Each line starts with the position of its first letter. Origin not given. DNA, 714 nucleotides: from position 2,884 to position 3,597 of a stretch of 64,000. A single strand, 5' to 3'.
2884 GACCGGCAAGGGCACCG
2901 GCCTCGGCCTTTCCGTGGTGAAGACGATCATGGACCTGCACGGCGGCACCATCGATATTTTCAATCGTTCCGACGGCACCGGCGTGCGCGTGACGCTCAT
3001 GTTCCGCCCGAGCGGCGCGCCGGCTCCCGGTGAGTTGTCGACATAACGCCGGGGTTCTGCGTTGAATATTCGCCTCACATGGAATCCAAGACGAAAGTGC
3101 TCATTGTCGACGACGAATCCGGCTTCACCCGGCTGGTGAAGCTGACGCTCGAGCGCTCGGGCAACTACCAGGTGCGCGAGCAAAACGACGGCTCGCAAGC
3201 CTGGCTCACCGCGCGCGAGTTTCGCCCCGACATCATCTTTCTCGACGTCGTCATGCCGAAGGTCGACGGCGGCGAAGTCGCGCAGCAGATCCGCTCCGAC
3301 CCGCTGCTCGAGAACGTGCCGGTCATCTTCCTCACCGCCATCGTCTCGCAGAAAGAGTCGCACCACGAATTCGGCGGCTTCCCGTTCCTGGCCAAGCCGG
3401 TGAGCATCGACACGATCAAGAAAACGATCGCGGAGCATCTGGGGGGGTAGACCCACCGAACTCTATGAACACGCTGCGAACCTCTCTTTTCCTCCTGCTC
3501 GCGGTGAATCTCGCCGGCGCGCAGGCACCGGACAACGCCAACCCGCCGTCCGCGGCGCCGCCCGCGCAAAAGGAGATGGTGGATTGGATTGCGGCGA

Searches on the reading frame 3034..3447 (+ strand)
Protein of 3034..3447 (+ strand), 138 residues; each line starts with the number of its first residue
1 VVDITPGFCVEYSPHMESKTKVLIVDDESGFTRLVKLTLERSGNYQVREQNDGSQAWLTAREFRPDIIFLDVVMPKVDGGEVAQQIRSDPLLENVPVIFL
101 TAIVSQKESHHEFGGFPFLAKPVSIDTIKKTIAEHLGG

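Call 56: search_protein_families(library=pfam, proteins=[window:3034-3447:+], max_evalue=0.0001)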
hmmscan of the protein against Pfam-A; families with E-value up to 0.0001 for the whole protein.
window:3034-3447:+ (138 aa): 1 family
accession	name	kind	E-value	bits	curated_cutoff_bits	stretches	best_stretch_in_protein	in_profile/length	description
PF00072.30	Response_reg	-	8.7e-22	77.8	30.2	1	22-132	1-110/111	Response regulator receiver domain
